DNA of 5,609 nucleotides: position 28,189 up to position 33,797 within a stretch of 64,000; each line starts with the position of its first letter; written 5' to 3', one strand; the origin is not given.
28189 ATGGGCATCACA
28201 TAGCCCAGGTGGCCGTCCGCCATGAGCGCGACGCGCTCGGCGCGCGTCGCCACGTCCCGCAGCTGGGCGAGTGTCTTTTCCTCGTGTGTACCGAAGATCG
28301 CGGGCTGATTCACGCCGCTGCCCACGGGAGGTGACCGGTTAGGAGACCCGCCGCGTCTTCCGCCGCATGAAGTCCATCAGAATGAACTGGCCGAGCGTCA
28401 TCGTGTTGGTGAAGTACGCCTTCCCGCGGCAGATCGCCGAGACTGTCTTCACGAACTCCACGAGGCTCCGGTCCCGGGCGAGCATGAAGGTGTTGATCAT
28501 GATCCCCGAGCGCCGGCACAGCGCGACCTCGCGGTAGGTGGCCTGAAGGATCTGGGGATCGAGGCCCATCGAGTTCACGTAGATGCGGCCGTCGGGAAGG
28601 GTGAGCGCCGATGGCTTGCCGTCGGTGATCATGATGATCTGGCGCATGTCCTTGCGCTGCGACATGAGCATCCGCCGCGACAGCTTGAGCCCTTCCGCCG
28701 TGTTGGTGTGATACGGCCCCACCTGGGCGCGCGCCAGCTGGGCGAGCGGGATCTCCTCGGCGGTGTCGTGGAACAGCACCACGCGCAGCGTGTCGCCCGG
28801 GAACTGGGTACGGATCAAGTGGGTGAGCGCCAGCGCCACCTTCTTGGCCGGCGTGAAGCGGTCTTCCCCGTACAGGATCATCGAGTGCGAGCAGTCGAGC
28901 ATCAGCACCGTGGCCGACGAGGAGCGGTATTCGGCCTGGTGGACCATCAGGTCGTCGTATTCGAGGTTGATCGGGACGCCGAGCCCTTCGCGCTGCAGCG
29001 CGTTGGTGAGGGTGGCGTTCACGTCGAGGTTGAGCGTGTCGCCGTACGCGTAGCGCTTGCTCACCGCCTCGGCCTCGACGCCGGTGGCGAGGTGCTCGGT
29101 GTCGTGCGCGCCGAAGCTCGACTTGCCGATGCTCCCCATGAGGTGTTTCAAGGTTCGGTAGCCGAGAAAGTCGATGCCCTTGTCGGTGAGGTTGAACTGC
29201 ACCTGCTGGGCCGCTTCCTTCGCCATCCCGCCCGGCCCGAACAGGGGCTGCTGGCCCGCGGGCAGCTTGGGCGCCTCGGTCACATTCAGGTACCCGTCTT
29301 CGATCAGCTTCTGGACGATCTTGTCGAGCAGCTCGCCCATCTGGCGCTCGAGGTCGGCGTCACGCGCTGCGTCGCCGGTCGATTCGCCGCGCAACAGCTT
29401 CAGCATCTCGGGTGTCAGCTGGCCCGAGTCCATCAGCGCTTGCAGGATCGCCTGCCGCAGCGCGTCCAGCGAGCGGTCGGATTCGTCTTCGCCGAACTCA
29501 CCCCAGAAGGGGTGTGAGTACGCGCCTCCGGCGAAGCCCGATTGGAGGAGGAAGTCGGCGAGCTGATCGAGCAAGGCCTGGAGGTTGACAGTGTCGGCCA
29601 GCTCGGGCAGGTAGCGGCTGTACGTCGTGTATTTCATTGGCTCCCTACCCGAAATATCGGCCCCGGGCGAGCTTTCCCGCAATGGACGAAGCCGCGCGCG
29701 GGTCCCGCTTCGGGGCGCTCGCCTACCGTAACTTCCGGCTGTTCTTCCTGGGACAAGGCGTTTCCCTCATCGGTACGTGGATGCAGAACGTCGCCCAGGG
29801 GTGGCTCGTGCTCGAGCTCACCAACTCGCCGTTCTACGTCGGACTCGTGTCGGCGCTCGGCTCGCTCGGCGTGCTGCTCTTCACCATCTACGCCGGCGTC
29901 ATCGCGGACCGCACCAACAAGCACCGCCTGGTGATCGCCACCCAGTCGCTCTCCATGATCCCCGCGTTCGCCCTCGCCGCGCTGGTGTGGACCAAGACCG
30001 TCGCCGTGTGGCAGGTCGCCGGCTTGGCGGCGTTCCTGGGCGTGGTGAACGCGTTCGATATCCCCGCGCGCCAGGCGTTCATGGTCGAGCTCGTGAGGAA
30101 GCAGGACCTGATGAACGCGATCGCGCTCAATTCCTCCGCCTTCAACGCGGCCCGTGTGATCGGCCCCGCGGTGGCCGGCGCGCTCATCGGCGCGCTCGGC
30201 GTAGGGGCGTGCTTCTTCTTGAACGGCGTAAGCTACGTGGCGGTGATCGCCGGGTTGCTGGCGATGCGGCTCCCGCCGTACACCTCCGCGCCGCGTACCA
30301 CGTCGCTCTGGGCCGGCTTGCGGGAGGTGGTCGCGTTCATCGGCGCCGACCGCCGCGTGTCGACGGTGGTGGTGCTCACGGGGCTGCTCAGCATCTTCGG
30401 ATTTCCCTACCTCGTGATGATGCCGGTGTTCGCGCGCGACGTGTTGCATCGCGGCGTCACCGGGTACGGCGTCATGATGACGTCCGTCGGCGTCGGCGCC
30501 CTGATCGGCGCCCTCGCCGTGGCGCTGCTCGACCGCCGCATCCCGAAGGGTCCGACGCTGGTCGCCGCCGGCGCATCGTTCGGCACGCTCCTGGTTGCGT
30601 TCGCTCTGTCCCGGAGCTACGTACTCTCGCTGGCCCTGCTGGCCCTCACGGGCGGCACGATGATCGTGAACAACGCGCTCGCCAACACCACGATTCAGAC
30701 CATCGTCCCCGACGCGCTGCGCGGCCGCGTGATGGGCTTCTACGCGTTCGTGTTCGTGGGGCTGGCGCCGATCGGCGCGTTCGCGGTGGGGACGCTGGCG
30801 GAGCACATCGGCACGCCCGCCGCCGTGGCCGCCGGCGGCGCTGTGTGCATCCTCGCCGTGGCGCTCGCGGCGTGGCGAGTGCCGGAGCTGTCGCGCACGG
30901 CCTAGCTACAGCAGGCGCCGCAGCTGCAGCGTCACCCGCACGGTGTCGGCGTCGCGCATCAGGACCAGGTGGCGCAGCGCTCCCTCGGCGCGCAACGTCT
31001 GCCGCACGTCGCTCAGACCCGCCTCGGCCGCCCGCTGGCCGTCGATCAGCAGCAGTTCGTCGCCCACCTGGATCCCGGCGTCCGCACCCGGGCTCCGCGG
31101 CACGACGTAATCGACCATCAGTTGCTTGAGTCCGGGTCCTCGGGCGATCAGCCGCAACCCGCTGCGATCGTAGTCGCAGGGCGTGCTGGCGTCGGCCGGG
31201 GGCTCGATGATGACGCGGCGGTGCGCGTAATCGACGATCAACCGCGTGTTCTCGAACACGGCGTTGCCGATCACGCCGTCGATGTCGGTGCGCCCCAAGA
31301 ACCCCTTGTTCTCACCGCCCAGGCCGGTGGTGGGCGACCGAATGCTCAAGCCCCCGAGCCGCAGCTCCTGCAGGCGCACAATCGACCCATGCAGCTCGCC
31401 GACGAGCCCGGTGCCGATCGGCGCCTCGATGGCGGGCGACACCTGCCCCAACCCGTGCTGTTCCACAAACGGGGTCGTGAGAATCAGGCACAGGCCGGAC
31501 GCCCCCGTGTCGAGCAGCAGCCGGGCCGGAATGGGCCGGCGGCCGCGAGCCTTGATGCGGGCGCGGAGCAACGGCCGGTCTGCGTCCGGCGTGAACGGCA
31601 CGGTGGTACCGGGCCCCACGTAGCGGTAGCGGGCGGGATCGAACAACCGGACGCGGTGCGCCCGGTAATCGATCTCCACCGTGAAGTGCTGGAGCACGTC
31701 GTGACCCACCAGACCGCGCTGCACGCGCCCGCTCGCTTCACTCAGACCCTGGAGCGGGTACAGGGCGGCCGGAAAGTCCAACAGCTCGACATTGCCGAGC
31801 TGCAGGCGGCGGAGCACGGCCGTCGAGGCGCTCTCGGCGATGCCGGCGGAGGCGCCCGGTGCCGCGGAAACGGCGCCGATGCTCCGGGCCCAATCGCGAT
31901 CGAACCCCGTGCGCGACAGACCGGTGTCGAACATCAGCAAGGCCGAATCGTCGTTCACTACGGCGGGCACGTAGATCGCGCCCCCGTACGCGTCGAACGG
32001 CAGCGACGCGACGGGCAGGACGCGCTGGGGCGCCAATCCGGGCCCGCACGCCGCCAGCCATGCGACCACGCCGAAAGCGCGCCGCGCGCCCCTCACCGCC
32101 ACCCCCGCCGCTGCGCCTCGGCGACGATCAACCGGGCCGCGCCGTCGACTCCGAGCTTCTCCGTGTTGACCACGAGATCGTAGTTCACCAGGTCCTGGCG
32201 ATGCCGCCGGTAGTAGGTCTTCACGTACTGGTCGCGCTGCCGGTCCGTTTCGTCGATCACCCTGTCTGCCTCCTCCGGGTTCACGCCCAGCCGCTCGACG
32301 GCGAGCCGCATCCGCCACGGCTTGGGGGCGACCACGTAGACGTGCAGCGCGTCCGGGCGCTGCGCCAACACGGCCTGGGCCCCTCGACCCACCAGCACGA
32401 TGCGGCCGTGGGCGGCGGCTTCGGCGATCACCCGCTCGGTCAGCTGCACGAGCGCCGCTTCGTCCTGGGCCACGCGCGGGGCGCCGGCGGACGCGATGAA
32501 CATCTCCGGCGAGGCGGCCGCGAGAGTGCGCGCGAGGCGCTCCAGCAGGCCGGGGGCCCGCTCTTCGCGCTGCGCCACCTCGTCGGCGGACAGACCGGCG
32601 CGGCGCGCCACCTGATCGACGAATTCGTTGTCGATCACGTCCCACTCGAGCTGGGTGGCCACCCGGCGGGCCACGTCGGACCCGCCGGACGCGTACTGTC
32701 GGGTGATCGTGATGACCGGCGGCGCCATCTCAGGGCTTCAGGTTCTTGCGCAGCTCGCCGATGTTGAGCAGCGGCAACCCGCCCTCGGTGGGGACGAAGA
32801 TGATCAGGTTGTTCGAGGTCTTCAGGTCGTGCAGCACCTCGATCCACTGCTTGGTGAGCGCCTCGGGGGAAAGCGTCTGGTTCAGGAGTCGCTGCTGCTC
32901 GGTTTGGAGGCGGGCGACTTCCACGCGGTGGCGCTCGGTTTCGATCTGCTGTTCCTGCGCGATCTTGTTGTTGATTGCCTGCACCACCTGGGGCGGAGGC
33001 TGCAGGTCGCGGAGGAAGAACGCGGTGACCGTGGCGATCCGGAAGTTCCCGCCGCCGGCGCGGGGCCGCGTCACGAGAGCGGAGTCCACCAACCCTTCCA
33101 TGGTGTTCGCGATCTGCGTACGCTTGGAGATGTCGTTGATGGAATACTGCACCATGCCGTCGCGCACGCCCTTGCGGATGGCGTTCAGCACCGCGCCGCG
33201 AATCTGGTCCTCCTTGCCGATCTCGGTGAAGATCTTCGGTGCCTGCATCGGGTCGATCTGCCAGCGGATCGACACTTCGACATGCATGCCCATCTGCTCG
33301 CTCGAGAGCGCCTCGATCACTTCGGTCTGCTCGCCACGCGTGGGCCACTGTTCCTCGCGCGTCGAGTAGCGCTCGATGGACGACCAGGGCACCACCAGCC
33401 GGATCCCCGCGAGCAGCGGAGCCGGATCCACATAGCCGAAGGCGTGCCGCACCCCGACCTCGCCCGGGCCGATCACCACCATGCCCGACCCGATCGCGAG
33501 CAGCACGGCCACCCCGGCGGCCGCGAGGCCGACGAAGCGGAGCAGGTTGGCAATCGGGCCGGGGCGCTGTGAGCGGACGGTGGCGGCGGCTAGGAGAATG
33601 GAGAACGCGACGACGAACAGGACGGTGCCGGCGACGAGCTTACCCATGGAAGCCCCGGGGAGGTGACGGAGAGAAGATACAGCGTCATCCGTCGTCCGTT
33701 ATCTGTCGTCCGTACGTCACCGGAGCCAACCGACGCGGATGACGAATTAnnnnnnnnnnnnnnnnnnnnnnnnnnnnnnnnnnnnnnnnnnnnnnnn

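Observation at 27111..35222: RtcB embedded in a cluster with vWA, ChlI-like AAA+ ATPase, SPFH/Band-7, a P-loop kinase-like protein and an aspartyl protease-PDZ: a possible RNA-repair or conflict module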

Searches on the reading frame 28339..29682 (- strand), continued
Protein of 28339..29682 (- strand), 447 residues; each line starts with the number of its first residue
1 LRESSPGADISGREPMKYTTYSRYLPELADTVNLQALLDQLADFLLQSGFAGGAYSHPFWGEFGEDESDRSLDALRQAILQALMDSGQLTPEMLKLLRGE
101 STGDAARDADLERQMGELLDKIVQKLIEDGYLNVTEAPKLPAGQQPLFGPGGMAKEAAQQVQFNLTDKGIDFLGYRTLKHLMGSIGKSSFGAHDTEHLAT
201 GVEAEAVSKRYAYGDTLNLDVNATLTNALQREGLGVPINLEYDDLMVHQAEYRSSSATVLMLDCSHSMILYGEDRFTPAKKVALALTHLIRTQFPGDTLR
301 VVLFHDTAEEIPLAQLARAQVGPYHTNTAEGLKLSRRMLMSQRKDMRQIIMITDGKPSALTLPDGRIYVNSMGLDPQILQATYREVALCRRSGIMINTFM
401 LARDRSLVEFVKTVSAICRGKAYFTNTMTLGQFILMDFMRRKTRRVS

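Call 73: find_homologous_proteins(query=A1, max_evalue=1e-10)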
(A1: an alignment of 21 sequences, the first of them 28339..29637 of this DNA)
Query A1 (21 sequences) (432 aa, profile of the alignment): 7996 proteins with E <= 1e-10 among 8000 candidates; the best 120 are listed.
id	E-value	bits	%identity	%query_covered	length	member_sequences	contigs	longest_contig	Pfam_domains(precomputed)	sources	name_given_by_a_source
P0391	1.6e-158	546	63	100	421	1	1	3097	PF13519.13,PF27098.1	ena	-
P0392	3.2e-158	545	66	100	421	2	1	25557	PF13519.13,PF27098.1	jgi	jgi:Ca-activated chloride channel family protein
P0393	3.3e-158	545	65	100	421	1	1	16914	PF13519.13,PF27098.1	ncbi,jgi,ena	ncbi:MAG TPA: VWA domain-containing protein [Blastocatellia bacterium]|jgi:Ca-activated chloride cha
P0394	3.3e-158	545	64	100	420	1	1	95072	PF13519.13,PF27098.1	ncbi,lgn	ncbi:MAG: vWA domain-containing protein [Blastocatellia bacterium]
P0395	3.8e-158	545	65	100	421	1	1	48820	PF13519.13,PF27098.1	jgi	jgi:Ca-activated chloride channel family protein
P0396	4.1e-158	544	64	100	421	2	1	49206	PF13519.13,PF27098.1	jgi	jgi:Ca-activated chloride channel family protein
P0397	6.8e-158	544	64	100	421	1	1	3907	PF13519.13,PF27098.1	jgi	jgi:Ca-activated chloride channel homolog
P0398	1.8e-157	542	64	100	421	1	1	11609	PF13519.13,PF27098.1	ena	-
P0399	2.1e-157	542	64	100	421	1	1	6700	PF13519.13,PF27098.1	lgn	-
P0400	3.2e-157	542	63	100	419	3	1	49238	PF13519.13,PF27098.1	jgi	jgi:Ca-activated chloride channel family protein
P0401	4.0e-157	541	63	100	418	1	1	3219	PF13519.13,PF27098.1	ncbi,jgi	ncbi:MAG TPA: VWA domain-containing protein [Blastocatellia bacterium]|jgi:Ca-activated chloride cha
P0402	5.2e-157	541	63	100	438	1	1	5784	PF13519.13,PF27098.1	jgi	jgi:Ca-activated chloride channel homolog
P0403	5.9e-157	541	64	100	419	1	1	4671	PF13519.13,PF27098.1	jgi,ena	-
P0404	6.5e-157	541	62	100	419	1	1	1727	PF13519.13,PF27098.1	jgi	jgi:Ca-activated chloride channel family protein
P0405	7.8e-157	540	64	100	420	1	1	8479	PF13519.13,PF27098.1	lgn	-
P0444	2.0e-155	536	66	100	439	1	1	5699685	PF13519.13,PF27098.1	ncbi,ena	-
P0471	1.1e-154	533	64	100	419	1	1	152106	PF13519.13,PF27098.1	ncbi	ncbi:MAG: vWA domain-containing protein [Blastocatellia bacterium]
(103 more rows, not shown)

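Call 79: find_encoding_contigs(protein=P0444, flank=10000, max_places=2)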
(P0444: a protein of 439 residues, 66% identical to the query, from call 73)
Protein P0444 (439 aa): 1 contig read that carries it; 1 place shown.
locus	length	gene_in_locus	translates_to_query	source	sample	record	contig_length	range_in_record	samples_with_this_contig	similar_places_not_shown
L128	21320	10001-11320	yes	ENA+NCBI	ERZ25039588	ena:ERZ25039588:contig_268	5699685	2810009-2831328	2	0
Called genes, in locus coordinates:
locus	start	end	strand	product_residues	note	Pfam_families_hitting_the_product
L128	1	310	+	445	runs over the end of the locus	PF01510:Amidase_2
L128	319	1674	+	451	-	PF00216:Bac_DNA_binding, PF25216:Volactin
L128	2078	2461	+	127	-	PF07238:PilZ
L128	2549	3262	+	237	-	-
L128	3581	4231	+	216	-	-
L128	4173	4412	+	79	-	-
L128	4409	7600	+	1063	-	PF02012:BNR (faint), PF15902:Sortilin-Vps10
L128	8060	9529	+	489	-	-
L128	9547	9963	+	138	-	PF22277:EncFtn-like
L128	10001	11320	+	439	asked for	PF27098:Rv0959_3rd, PF13519:VWA_2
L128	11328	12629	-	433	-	PF12698:ABC2_membrane_3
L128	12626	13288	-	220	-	PF00005:ABC_tran, PF13304:AAA_21, PF13732:DrrA1-3_C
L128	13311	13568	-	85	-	PF00005:ABC_tran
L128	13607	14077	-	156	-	-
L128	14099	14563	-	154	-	PF13240:Zn_Ribbon_1 (weak), PF24463:DUF7577 (weak)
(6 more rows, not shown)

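Call 80: find_encoding_contigs(protein=P0471, flank=10000, max_places=2)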
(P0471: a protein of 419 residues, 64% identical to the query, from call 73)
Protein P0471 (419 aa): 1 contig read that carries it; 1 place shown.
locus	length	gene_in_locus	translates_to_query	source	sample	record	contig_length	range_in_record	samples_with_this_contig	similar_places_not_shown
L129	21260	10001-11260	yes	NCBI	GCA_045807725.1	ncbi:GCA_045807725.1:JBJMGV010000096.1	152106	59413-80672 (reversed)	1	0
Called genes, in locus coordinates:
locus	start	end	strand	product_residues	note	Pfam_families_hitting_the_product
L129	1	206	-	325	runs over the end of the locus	PF00754:F5_F8_type_C, PF22633:F5_F8_type_C_2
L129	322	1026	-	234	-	PF02517:Rce1-like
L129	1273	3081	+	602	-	PF00496:SBP_bac_5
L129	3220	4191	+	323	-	PF00528:BPD_transp_1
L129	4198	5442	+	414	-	PF12911:OppC_N, PF00528:BPD_transp_1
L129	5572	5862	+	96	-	PF00381:PTS-HPr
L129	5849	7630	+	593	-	PF05524:PEP-utilisers_N, PF00391:PEP-utilizers, PF02896:PEP-utilizers_C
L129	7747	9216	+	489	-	-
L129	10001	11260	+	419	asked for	PF27098:Rv0959_3rd, PF13519:VWA_2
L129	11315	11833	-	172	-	PF04463:2-thiour_desulf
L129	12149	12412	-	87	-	PF03852:Vsr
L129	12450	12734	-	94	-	-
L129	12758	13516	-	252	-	PF13391:HNH_2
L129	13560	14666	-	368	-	PF00145:DNA_methylase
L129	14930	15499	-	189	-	PF05685:Uma2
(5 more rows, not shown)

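Call 87: find_related_loci(query=A6, collection=metagenome_contigs, flank=10000)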
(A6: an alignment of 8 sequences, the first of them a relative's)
Query A6 (368 aa) in metagenome_contigs; peptide patterns used: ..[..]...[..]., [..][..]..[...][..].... (x = any residue, [..] = any of these).
600 stretches matched a pattern (row limit reached: there are more); 597 encode a relative of the query (tblastn E <= 1e-3); the best 80 are kept; 80 distinct loci.
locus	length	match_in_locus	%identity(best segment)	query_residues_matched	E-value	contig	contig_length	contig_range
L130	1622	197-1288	53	1-368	2e-132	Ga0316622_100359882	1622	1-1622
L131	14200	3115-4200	50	1-365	9e-119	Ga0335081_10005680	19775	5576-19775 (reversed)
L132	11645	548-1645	51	1-368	4e-118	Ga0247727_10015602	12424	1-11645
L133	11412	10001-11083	49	5-368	4e-118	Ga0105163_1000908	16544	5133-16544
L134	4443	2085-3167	49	1-365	3e-117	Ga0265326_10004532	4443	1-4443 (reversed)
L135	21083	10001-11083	49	1-365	1e-115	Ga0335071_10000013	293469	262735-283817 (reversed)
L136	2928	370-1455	50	1-365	2e-117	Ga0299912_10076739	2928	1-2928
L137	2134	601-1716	47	1-365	2e-117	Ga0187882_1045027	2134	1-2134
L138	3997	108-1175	47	5-365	4e-112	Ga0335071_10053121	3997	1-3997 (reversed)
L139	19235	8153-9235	49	1-365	6e-111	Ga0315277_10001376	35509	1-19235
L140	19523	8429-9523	46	1-368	2e-110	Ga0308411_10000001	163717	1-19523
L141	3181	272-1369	46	1-368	5e-113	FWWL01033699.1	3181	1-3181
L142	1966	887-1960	48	7-367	5e-116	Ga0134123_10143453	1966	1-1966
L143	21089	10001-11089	48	1-367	1e-109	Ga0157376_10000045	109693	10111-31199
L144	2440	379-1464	45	1-367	3e-114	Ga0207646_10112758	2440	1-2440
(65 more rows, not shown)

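Call 90: search_protein_families(library=padloc, proteins=[window:28339-29637:-], max_evalue=0.001)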
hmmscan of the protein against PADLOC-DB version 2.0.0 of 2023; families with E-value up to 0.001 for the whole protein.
window:28339-29637:- (432 aa): 0 families

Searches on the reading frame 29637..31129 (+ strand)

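Call 3: search_protein_families(library=pfam, proteins=[window:29777-31129:+], max_evalue=0.01)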
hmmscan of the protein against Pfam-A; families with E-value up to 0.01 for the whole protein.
window:29777-31129:+ (450 aa): 0 families

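Call 5: search_protein_families(library=ncbifam, proteins=[window:29637-30905:+], max_evalue=0.01)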
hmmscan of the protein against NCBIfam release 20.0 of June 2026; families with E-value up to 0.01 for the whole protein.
window:29637-30905:+ (422 aa): 12 families
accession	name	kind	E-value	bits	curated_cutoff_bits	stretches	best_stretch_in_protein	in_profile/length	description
TIGR00900.1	2A0121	subfamily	1.1e-58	199.3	319.6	1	33-392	1-364/364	H+ Antiporter protein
NF007792.0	PRK10489.1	equivalog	7.5e-42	143.8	324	1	31-420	17-404/419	enterobactin transporter EntS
NF012178.0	tet_MFS_V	exception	1.5e-25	90.2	640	1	28-413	5-398/409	tetracycline efflux MFS transporter Tet(V)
NF052575.1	MFS_efflux_Tap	equivalog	1.1e-21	77.4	625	1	46-418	19-397/401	multidrug efflux MFS transporter Tap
NF000246.1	macrolide_MefC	exception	1.7e-12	47.1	870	1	32-410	9-391/407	macrolide efflux MFS transporter Mef(C)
NF000154.1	macrolide_MefEN2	exception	3.2e-09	36.6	800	1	39-406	14-383/401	macrolide efflux MFS transporter Mef(En2)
NF006386.0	PRK08633.1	equivalog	5.6e-09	34.3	1221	1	61-417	42-412/1147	acyl-[ACP]--phospholipid O-acyltransferase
NF000051.1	macrolide_MefB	exception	1.2e-07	31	800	1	31-407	9-388/409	macrolide efflux MFS transporter Mef(B)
NF000245.1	macrolide_MefA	exception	1.3e-07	31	675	1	32-414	10-395/405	macrolide efflux MFS transporter Mef(A)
TIGR00880.1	2_A_01_02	superfamily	3.4e-07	30.5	131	1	76-205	8-132/141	multidrug resistance protein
NF033135.1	cmx_cmrA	equivalog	0.00028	20.1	400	1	68-187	239-352/374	Cmx/CmrA family chloramphenicol efflux MFS transporter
TIGR00881.1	2A0104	subfamily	0.002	17.2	407.75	1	81-212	45-170/379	phosphoglycerate transporter protein PgtP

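Call 6: search_protein_families(library=pfam, proteins=[window:29637-30905:+], max_evalue=0.1)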
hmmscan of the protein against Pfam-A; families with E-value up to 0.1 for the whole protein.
window:29637-30905:+ (422 aa): 2 families
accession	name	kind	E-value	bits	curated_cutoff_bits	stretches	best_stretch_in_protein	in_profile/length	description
PF05977.19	MFS_3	-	9.2e-66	222.8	27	1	24-415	3-395/524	Transmembrane secretion effector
PF07690.21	MFS_1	-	2.6e-33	115.9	33.4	1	37-375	2-341/347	Major Facilitator Superfamily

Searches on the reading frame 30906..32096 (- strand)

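Call 6: search_protein_families(library=pfam, proteins=[window:30906-32096:-], max_evalue=0.1)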
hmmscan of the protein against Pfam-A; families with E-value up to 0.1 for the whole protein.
window:30906-32096:- (396 aa): 5 families
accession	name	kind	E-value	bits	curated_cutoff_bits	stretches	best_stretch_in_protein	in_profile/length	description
PF13650.11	Asp_protease_2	-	3.9e-15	56.7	24.3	2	43-133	1-89/90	Aspartyl protease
PF17820.7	PDZ_6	-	9.1e-09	35.4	27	1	328-379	2-52/54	PDZ domain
PF13975.11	gag-asp_proteas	-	5.3e-07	30.6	28.2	1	45-137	3-92/92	gag-polyprotein putative aspartyl protease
PF00595.29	PDZ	-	4.8e-05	24.1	23.2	1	324-371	25-72/81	PDZ domain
PF13180.12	PDZ_2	-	0.0075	17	27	1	325-391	13-79/80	PDZ domain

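Call 90: search_protein_families(library=padloc, proteins=[window:30906-32096:-], max_evalue=0.001)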
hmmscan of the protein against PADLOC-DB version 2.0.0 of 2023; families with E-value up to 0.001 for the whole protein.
window:30906-32096:- (396 aa): 1 family
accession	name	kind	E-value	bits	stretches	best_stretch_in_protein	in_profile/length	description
PDLC04405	PDC-M08B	-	8.3e-08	30.3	0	175-295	10-123/127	-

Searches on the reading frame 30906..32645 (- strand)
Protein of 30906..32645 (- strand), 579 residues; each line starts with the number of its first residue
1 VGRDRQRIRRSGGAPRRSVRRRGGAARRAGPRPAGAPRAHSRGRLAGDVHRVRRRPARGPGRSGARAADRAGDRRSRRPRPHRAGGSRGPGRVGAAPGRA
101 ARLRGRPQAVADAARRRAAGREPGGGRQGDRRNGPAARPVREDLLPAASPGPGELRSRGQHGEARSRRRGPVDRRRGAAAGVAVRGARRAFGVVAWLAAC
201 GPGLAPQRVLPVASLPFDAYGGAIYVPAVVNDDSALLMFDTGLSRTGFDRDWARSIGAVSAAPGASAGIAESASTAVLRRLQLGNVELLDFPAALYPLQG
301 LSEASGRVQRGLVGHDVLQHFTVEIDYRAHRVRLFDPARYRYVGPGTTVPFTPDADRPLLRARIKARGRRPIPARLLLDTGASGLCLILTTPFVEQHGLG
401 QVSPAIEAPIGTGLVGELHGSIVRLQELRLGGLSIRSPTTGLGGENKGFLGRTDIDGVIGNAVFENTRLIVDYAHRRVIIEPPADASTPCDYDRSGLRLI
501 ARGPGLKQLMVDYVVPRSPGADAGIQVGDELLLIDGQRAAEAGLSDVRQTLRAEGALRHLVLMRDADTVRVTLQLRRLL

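Call 3: search_protein_families(library=pfam, proteins=[window:30906-32645:-], max_evalue=0.01)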
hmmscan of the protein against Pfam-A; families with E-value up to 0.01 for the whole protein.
window:30906-32645:- (579 aa): 4 families
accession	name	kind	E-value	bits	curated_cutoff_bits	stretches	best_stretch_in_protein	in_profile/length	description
PF13650.11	Asp_protease_2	-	1.4e-14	55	24.3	2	226-316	1-89/90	Aspartyl protease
PF17820.7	PDZ_6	-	3.6e-08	33.4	27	1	511-562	2-52/54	PDZ domain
PF13975.11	gag-asp_proteas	-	1.5e-06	29.1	28.2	0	228-320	3-92/92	gag-polyprotein putative aspartyl protease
PF00595.29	PDZ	-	7.4e-05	23.5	23.2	1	507-554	25-72/81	PDZ domain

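Call 5: search_protein_families(library=ncbifam, proteins=[window:30906-32645:-], max_evalue=0.01)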
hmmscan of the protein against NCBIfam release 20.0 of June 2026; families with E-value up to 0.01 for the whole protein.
window:30906-32645:- (579 aa): 5 families
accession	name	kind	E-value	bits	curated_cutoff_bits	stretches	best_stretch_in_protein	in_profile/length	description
NF045589.1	Cterm_S41_CtpB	exception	5.9e-05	21.9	633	1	505-574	128-197/416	carboxyl-terminal processing protease CtpB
TIGR02281.1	clan_AA_DTGA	subfamily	0.0008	19.6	57.95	0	221-297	9-90/121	TIGR02281 family clan AA aspartic protease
NF045591.1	Cterm_S41_CtpZ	exception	0.0013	17.5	525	1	507-577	124-194/403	carboxyl-terminal processing protease CtpZ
NF040960.1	MamE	equivalog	0.0056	15.3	800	1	509-573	469-533/659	magnetosome formation protease MamE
NF045588.1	Cterm_S41_CtpA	exception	0.0058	15.6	625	1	500-576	117-194/401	carboxyl-terminal processing protease CtpA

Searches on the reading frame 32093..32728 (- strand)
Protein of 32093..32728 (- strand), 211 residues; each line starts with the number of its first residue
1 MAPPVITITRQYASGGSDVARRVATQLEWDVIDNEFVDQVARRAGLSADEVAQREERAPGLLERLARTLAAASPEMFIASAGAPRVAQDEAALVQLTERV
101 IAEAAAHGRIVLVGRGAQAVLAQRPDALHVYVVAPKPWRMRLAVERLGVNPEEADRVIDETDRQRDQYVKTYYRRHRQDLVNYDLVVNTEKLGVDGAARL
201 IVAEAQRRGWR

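Call 6: search_protein_families(library=pfam, proteins=[window:32093-32728:-], max_evalue=0.1)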
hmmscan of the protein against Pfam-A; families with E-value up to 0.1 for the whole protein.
window:32093-32728:- (211 aa): 4 families
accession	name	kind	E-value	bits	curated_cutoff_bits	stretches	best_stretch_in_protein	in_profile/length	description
PF13189.12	Cytidylate_kin2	-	7e-43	147.3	28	1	5-191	1-176/176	Cytidylate kinase-like family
PF17782.7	DprA_WH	-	0.0087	16.5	22.9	1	16-52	10-43/61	DprA winged helix domain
PF00702.32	Hydrolase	-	0.058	14.2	26.4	0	60-154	66-174/191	haloacid dehalogenase-like hydrolase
PF09677.15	TrbI_Ftype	-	0.062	14.1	27.4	0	87-127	56-94/106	Type-F conjugative transfer system protein (TrbI_Ftype)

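Call 90: search_protein_families(library=padloc, proteins=[window:32093-32728:-], max_evalue=0.001)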
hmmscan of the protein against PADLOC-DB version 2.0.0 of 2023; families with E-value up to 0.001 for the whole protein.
window:32093-32728:- (211 aa): 0 families

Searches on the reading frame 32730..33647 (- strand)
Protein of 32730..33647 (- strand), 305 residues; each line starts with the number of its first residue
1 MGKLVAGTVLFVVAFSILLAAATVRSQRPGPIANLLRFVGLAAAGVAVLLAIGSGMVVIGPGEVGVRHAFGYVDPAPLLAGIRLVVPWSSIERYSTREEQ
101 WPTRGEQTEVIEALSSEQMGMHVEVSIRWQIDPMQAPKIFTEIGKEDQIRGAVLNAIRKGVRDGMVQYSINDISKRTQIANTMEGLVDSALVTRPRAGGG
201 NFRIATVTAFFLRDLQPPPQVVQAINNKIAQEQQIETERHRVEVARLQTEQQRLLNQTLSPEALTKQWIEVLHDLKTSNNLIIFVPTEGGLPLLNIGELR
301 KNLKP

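Call 3: search_protein_families(library=pfam, proteins=[window:32730-33647:-], max_evalue=0.01)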
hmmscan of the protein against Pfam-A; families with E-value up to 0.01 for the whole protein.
window:32730-33647:- (305 aa): 1 family
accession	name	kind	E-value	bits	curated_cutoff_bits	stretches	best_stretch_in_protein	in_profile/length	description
PF01145.31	Band_7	-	2.4e-20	73.8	23.6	1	58-246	2-171/176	SPFH domain / Band 7 family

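Call 5: search_protein_families(library=ncbifam, proteins=[window:32730-33647:-], max_evalue=0.01)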
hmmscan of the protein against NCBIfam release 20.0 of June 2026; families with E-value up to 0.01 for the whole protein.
window:32730-33647:- (305 aa): 0 families

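Call 90: search_protein_families(library=padloc, proteins=[window:32730-33647:-], max_evalue=0.001)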
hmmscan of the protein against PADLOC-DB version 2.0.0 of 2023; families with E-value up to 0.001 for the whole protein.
window:32730-33647:- (305 aa): 0 families
